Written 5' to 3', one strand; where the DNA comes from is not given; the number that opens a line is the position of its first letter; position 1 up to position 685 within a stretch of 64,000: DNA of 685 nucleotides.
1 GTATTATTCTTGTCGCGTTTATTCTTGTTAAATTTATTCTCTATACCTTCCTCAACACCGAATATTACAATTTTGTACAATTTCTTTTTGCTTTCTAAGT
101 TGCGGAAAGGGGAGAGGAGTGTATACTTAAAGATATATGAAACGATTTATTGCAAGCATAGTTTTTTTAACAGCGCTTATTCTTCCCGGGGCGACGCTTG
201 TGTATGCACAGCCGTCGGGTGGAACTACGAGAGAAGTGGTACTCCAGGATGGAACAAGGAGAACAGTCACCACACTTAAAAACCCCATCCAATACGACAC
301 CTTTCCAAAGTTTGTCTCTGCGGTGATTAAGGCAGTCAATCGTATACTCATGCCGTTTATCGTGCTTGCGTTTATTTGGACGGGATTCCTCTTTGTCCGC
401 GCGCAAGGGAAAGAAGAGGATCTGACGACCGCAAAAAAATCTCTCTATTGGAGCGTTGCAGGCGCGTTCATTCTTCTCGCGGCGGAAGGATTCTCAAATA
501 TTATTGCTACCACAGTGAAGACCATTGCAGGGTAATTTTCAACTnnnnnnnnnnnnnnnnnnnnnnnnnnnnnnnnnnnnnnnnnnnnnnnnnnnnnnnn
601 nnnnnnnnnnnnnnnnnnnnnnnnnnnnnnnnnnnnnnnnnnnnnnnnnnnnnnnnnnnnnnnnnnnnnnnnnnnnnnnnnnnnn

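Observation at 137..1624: Tandem array of four paralogous two-TM TrbC/VirB2-like pilin-type genes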

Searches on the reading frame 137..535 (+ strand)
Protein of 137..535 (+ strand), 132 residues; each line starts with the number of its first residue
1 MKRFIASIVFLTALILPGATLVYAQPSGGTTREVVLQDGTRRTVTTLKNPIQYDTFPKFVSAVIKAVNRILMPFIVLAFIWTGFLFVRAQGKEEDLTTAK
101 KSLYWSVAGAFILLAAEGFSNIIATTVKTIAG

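Call 4: search_protein_families(library=pfam, proteins=[window:137-532:+], max_evalue=1)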
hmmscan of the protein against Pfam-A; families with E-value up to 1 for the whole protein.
window:137-532:+ (132 aa): 2 families
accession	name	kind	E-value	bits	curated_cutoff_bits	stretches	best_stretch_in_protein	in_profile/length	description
PF18895.5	T4SS_pilin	-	9.5e-09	35.7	26.6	1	58-123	7-71/71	Type IV secretion system pilin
PF04290.18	DctQ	-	0.019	15.3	28.3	1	53-116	54-120/132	Tripartite ATP-independent periplasmic transporters, DctQ component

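Call 5: search_protein_families(library=ncbifam, proteins=[window:137-532:+], max_evalue=1)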
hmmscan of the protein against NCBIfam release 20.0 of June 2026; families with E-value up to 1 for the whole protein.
window:137-532:+ (132 aa): 1 family
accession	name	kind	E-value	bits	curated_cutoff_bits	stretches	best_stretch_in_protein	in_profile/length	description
NF045849.1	ICE_MMCAP2_0565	equivalog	0.0013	18.3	40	1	54-126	7-79/80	Mbov_0395 family pilin-like conjugal transfer protein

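Call 9: find_encoding_contigs(protein=window:137-535:+, flank=10000, max_places=6)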
Protein window:137-535:+ (132 aa): 2 contigs read that carry it; 2 places shown.
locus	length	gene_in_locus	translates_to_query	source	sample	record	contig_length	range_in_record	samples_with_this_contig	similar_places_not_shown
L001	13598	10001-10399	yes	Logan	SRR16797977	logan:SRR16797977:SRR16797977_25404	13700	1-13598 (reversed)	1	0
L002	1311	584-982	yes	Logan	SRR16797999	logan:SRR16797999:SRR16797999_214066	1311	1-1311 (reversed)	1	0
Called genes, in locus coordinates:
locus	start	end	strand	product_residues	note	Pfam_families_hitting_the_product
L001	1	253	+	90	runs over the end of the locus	-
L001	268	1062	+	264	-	-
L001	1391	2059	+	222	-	PF03167:UDG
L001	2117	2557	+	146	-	-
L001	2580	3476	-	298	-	PF02424:ApbE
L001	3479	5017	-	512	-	PF00175:NAD_binding_1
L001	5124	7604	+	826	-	PF00521:DNA_topoisoIV, PF03989:DNA_gyraseA_C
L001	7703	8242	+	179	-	PF02475:TRM5-TYW2_MTfase (weak), PF13489:Methyltransf_23 (weak), PF01209:Ubie_methyltran, PF05175:MTS, PF13847:Methyltransf_31, PF08241:Methyltransf_11, PF08242:Methyltransf_12, PF13649:Methyltransf_25, +3 more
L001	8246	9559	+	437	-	PF01547:SBP_bac_1, PF13416:SBP_bac_8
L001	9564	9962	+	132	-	-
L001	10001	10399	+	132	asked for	PF18895:T4SS_pilin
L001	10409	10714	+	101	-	-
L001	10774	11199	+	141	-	PF18895:T4SS_pilin (weak)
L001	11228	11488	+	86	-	PF18895:T4SS_pilin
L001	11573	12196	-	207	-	-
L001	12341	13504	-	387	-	-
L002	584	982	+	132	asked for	PF18895:T4SS_pilin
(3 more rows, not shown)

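Call 14: search_protein_families(library=pfam, proteins=[L001:9564-9959:+], max_evalue=0.001)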
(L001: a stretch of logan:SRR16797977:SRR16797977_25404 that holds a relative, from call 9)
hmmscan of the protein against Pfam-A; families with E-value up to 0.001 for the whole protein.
L001:9564-9959:+ (132 aa): 2 families
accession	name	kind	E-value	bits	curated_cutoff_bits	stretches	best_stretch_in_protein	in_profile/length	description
PF04956.18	TrbC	-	7.2e-05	23.4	27.9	1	3-112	9-97/98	TrbC/VIRB2 pilin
PF18895.5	T4SS_pilin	-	9.9e-05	22.8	26.6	1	56-113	15-71/71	Type IV secretion system pilin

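Call 18: find_homologous_proteins(query=A2, max_evalue=0.001)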
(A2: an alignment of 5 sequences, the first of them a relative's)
Query A2 (5 sequences) (132 aa, profile of the alignment): 180 proteins with E <= 0.001 among 2424 candidates; the best 120 are listed.
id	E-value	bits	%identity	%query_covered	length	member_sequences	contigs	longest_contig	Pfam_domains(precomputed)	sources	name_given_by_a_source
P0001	1.1e-38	150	-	-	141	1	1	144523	PF18895.6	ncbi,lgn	-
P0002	3.6e-36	142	100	100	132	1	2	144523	-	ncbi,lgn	-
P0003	1.2e-34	137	28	80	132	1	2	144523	PF18895.6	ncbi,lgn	-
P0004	4.3e-30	122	34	55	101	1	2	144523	-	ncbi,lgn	-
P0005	1.8e-28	117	-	-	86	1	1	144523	PF18895.6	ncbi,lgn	-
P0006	2.3e-26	110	-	-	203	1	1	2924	PF18895.6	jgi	jgi:hypothetical protein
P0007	1.2e-24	105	-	-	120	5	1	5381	PF18895.6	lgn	-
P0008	1.9e-24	104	-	-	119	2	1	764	PF18895.6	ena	-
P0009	3.2e-24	103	-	-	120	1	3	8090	PF18895.6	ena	-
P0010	7.7e-23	99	-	-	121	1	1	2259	PF18895.6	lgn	-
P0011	3.9e-22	97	25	58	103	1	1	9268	PF18895.6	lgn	-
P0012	6.0e-22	96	-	-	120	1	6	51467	PF18895.6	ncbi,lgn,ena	ncbi:MAG: hypothetical protein AAB628_00050 [Patescibacteria group bacterium]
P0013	3.7e-21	93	-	-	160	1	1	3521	PF18895.6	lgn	-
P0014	4.0e-21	93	-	-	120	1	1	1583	PF18895.6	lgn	-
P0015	6.7e-21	93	-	-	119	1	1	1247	PF18895.6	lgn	-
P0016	1.5e-20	91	-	-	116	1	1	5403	PF18895.6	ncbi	-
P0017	1.7e-20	91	-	-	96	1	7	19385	PF18895.6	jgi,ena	-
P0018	1.8e-20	91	25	39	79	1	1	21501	PF18895.6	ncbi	-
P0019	2.2e-20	91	-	-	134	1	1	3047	PF18895.6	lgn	-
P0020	2.8e-20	91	28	41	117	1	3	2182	PF18895.6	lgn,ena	-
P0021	5.7e-20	90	30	40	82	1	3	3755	PF18895.6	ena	-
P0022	5.9e-20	90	-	-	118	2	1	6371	PF18895.6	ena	-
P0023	6.6e-20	89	-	-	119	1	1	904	PF18895.6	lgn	-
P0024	8.8e-20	89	-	-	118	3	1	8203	PF18895.6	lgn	-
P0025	9.0e-20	89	-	-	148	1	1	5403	PF18895.6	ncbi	-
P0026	1.7e-19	88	33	41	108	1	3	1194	PF18895.6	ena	-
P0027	2.1e-19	88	22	37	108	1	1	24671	PF18895.6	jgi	jgi:succinate dehydrogenase/fumarate reductase cytochrome b subunit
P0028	3.1e-19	87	-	-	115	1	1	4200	PF18895.6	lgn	-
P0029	3.2e-19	87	-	-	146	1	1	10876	PF18895.6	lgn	-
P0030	3.8e-19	87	37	33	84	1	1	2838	PF18895.6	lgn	-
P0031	4.2e-19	87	26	41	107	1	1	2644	PF18895.6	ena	-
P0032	4.5e-19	87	30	40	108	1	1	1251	PF18895.6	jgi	-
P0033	5.7e-19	86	27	37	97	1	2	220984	PF18895.6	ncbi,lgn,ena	-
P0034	5.8e-19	86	19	59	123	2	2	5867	PF18895.6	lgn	-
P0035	5.9e-19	86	29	53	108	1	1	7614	PF18895.6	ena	-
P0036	6.3e-19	86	27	37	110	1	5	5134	PF18895.6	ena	-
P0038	8.1e-19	86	30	23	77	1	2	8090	PF18895.6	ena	-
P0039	1.2e-18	85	27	37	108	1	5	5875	PF18895.6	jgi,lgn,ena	-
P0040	1.3e-18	85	-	-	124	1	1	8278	PF18895.6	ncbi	-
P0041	1.3e-18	85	-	-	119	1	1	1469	PF18895.6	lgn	-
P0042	1.3e-18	85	-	-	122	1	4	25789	PF18895.6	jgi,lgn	-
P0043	1.3e-18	85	27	59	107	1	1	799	PF18895.6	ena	-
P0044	3.0e-18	84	27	47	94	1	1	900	PF18895.6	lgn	-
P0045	3.6e-18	84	35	35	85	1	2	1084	PF18895.6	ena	-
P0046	4.2e-18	84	25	54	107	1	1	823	PF18895.6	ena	-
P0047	4.8e-18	83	28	41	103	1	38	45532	PF18895.6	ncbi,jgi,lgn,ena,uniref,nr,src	ncbi:TPA: hypothetical protein DEQ22_02955 [Candidatus Nomurabacteria bacterium]|uniref:Uncharacteri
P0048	5.3e-18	83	-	-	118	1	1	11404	PF18895.6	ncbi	-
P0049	5.3e-18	83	28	41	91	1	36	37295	PF18895.6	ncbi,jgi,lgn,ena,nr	ncbi:MAG: hypothetical protein UV23_C0021G0004 [Candidatus Nomurabacteria bacterium GW2011_GWF1_42_4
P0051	6.3e-18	83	30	28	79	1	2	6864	PF18895.6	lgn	-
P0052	6.9e-18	83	29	37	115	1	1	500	PF18895.6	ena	-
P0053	7.5e-18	83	26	41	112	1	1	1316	PF18895.6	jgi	jgi:succinate dehydrogenase/fumarate reductase cytochrome b subunit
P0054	9.0e-18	82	28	41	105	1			PF18895.6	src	-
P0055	1.6e-17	82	-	-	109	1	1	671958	PF18895.6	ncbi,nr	ncbi:MAG: hypothetical protein PHT16_03495 [Candidatus Pacebacteria bacterium]|nr:hypothetical prote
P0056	1.9e-17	81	18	42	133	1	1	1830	PF18895.6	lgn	-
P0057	2.6e-17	81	24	31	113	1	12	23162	PF18895.6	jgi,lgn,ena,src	-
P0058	2.9e-17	81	26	41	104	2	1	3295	PF18895.6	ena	-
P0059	3.0e-17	81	-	-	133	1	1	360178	PF18895.6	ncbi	-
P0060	3.4e-17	81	-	-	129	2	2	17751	PF18895.6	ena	-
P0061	3.6e-17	81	24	41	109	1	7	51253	PF18895.6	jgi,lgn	-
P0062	3.9e-17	80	-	-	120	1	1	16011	PF18895.6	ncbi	-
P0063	4.0e-17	80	34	22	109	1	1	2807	PF18895.6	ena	-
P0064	7.0e-17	80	24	41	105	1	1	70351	PF18895.6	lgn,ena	-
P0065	7.7e-17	79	26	40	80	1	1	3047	PF18895.6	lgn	-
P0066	1.0e-16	79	-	-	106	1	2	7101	PF18895.6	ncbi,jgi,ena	-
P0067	1.2e-16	79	-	-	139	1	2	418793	PF18895.6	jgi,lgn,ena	-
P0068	1.7e-16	78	31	37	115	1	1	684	PF18895.6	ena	-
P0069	2.3e-16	78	31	37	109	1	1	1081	PF18895.6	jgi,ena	-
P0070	2.9e-16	78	-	-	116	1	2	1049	PF18895.6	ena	-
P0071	3.2e-16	77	-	-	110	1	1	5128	PF18895.6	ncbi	-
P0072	4.0e-16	77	25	24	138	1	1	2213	PF18895.6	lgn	-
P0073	4.2e-16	77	38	22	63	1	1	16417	PF18895.6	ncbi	-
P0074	4.4e-16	77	23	30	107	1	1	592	PF18895.6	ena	-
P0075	5.3e-16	77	20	39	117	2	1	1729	PF18895.6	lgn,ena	-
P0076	6.6e-16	76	23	53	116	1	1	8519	PF18895.6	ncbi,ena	-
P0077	1.3e-15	76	-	-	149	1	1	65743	PF18895.6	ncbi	-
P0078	1.9e-15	75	23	69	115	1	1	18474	PF18895.6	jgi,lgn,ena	-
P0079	2.2e-15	75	-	-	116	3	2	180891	PF18895.6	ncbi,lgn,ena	-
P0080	3.1e-15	74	-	-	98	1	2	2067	PF18895.6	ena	-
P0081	3.9e-15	74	-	-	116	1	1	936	PF18895.6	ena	-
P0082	5.6e-15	73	33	23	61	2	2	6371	PF18895.6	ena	-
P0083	7.2e-15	73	-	-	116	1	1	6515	PF18895.6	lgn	-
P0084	7.7e-15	73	-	-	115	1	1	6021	PF18895.6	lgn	-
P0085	8.0e-15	73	-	-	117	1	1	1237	PF18895.6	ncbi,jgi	jgi:hypothetical protein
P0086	9.6e-15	73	-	-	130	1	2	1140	PF18895.6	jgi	jgi:hypothetical protein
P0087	1.1e-14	73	-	-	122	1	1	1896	PF18895.6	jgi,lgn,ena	-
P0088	1.2e-14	72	-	-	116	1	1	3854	PF18895.6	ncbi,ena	-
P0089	1.5e-14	72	-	-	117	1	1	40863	PF18895.6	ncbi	-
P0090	1.6e-14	72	-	-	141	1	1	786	PF18895.6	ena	-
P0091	1.8e-14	72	-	-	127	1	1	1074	PF18895.6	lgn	-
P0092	1.9e-14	72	-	-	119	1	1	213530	PF18895.6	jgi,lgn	jgi:uncharacterized membrane protein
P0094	7.4e-14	70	-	-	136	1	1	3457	PF18895.6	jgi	jgi:hypothetical protein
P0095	7.9e-14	70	-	-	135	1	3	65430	PF18895.6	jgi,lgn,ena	-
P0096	1.0e-13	69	-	-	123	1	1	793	PF18895.6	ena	-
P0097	1.2e-13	69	-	-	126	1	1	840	PF18895.6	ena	-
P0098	1.2e-13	69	-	-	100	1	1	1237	PF18895.6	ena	-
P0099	1.2e-13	69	-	-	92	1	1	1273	PF18895.6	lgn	-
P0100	1.3e-13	69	-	-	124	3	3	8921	PF18895.6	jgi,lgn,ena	jgi:uncharacterized membrane protein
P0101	1.4e-13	69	-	-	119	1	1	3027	PF18895.6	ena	-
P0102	1.7e-13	69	-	-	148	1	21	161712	PF18895.6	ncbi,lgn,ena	-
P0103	1.9e-13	69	-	-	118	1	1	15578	PF18895.6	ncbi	-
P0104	2.0e-13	68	-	-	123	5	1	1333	PF18895.6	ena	-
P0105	2.2e-13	68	26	36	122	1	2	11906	PF18895.6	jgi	jgi:apolipoprotein N-acyltransferase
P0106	3.1e-13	68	-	-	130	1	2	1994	PF18895.6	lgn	-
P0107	3.4e-13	68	-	-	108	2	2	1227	PF18895.6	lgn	-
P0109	4.3e-13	67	38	20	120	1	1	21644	PF18895.6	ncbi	-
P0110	5.8e-13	67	37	23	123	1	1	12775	PF18895.6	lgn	-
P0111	5.8e-13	67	-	-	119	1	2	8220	PF18895.6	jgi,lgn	jgi:hypothetical protein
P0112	5.9e-13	67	-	-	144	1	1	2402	PF18895.6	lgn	-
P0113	6.0e-13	67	-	-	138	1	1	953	PF18895.6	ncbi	-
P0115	7.0e-13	67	-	-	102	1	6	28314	PF18895.6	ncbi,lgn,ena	ncbi:MAG: hypothetical protein AAB453_01320 [Patescibacteria group bacterium]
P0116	7.1e-13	67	-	-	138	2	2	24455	PF18895.6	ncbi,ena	-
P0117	1.6e-12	66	-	-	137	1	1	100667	PF18895.6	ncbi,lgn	-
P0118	1.6e-12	66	-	-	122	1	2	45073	PF18895.6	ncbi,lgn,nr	ncbi:MAG: hypothetical protein HYT30_01015 [Parcubacteria group bacterium]|nr:hypothetical protein [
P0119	2.1e-12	65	-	-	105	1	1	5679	PF18895.6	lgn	-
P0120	2.2e-12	65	-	-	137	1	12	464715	PF18895.6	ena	-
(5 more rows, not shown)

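Call 41: search_solved_structures(query=A4, max_evalue=10, show_alignments=2)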
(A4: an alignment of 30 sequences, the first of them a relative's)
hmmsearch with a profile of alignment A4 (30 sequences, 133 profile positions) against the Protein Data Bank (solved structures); distinct sequences matched with E-value up to 10: 4.
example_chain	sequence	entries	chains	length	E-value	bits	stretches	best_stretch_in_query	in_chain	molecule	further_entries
9m4f_F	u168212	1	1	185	0.11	15.4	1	7-40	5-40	PsaF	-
8z11_f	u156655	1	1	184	0.45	13.4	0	5-36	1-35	Photosystem I reaction center subunit III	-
6pnj_F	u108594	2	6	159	0.76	12.7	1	5-111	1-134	Photosystem I reaction center protein PsaF subunit III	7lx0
7y7b_F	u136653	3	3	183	1.5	11.8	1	5-39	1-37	Photosystem I reaction center subunit III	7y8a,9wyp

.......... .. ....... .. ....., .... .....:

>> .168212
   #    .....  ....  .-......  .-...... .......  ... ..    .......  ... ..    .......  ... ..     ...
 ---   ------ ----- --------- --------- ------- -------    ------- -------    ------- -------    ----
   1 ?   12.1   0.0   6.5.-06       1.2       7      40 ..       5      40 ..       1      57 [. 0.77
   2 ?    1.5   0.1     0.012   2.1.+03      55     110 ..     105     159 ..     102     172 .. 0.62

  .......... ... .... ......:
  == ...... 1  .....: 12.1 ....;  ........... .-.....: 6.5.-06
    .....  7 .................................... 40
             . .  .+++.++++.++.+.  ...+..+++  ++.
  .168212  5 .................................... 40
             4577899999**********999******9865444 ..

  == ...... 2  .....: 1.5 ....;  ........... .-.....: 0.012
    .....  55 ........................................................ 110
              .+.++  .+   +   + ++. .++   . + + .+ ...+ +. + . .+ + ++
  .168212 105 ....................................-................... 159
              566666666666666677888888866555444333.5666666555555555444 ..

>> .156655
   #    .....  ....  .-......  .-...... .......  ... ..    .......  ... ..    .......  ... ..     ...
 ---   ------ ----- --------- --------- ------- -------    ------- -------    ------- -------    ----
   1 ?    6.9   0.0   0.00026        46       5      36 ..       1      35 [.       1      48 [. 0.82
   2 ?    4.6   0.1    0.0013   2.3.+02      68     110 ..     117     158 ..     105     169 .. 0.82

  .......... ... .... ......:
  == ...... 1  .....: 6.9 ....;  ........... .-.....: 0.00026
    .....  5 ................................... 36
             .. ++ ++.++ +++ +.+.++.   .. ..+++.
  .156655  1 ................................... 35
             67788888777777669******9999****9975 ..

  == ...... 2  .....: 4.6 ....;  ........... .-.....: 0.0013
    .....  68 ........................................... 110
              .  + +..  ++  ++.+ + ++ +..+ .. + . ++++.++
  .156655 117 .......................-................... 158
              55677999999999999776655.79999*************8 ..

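Call 42: search_solved_structures(query=A5, max_evalue=10)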
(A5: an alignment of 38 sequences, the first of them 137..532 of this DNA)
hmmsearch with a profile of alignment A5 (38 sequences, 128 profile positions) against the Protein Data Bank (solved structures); distinct sequences matched with E-value up to 10: 7.
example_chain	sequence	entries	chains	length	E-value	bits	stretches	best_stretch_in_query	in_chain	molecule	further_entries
7rmx_A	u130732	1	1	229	0.16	15.3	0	60-97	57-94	Tunable symmetric protein, D_3_212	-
9lw5_R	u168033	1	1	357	3.7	10.9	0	63-112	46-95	Beta-2 adrenergic receptor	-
2r4r_A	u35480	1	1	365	4.4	10.6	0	63-112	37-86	Beta-2 adrenergic receptor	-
9l8l_R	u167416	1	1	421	7.9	9.8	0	63-112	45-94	Beta-2 adrenergic receptor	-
8uo1_R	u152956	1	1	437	9.6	9.5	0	62-112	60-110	Beta-2 adrenergic receptor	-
9u9v_R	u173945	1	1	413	9.7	9.5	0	7-92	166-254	Beta-2 adrenergic receptor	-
3kj6_A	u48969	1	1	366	9.8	9.5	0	63-112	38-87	Beta-2 adrenergic receptor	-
